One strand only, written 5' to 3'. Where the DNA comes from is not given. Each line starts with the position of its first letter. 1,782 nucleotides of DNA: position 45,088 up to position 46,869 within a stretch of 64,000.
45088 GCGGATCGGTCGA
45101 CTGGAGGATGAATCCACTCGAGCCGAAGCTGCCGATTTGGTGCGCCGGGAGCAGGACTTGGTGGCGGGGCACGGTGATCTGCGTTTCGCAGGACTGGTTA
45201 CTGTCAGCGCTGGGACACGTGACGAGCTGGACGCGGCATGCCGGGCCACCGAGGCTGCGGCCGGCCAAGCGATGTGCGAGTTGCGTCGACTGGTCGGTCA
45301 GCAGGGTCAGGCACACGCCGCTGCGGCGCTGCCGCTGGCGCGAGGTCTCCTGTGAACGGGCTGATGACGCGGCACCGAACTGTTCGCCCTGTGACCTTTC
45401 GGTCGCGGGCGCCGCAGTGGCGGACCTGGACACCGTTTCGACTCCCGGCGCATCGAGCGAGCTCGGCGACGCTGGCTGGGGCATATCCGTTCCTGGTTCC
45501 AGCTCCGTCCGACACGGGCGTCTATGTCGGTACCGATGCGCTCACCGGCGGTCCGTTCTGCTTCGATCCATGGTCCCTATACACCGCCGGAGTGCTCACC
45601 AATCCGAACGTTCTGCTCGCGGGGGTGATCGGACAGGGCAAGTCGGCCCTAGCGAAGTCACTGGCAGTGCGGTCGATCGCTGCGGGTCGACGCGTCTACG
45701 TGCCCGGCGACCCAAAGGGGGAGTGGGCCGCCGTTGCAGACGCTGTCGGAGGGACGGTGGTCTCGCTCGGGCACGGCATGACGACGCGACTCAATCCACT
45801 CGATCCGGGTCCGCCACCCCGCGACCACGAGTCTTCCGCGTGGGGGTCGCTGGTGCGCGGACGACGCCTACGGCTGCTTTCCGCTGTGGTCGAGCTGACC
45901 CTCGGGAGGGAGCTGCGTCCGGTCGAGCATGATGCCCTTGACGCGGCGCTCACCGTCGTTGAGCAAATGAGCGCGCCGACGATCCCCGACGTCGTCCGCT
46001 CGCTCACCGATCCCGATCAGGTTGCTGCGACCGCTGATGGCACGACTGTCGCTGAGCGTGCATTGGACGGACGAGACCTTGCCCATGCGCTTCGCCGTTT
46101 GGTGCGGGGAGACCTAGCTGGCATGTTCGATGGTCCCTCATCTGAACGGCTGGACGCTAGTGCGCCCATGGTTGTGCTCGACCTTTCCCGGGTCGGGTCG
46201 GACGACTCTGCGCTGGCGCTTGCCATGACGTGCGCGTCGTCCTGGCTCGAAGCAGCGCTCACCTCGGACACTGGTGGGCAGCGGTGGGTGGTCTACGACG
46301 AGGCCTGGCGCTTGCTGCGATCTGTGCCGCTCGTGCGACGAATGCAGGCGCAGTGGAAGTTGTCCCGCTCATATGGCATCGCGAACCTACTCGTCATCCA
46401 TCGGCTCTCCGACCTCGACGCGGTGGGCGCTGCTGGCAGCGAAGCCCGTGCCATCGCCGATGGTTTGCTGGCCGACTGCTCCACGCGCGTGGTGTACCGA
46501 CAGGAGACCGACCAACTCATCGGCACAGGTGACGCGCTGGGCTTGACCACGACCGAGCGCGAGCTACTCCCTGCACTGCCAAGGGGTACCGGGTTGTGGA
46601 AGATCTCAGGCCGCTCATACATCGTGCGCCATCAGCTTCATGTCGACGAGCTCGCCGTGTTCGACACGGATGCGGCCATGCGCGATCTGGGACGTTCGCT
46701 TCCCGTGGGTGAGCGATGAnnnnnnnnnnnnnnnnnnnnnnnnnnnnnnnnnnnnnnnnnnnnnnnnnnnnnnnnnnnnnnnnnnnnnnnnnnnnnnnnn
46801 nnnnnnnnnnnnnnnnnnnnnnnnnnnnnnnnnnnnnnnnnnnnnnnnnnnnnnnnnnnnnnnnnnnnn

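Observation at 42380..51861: Conjugative T4SS-like module with no relaxase in the window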

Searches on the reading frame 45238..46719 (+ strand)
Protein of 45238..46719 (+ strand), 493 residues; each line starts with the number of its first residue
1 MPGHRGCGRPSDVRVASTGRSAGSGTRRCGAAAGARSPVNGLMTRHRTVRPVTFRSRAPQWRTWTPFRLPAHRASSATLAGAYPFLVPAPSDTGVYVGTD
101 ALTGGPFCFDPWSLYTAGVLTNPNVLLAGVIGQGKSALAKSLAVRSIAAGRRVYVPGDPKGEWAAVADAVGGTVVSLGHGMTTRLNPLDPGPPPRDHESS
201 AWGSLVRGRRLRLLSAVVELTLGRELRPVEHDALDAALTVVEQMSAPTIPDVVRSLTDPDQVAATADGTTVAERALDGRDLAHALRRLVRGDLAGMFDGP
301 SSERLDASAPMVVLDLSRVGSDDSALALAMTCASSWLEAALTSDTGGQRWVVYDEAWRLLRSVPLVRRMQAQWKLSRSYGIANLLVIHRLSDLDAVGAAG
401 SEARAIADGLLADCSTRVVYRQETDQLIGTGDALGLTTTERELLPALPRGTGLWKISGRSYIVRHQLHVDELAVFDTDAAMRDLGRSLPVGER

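Call 4: search_protein_families(library=pfam, proteins=[window:45238-46719:+], max_evalue=0.01)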
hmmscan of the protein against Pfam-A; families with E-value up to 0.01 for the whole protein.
window:45238-46719:+ (493 aa): 2 families
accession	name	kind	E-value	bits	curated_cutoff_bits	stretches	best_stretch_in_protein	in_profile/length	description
PF12846.13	AAA_10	-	0.006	16.1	27.5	0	120-163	19-64/362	AAA-like domain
PF01695.23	IstB_IS21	-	0.0077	16.2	24.1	0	121-154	91-124/238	IstB-like ATP binding protein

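Call 11: search_protein_families(library=ncbifam, proteins=[window:45352-46719:+], max_evalue=0.01)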
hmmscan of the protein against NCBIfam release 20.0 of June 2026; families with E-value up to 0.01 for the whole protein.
window:45352-46719:+ (455 aa): 5 families
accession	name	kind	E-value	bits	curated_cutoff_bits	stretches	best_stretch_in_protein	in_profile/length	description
NF045975.1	VirB4_plasma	equivalog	2.1e-17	62.2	590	1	36-153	469-583/894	Mbov_0397 family ICE element conjugal transfer ATPase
NF045971.1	conju_CD1110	equivalog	9.8e-13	47.2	325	1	55-344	392-661/752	VirB4-like conjugal transfer ATPase, CD1110 family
TIGR02746.1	TraC-F-type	equivalog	8.1e-10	37.3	567.05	1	70-370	420-699/800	type IV secretion system protein TraC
TIGR00929.1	VirB4_CagE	subfamily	1.2e-07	30.4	643.1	1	66-411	421-729/792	VirB4 family type IV secretion/conjugal transfer ATPase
NF010278.0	PRK13721.1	subfamily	0.00076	17.4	1177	1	83-387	478-764/874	type IV secretion system protein TraC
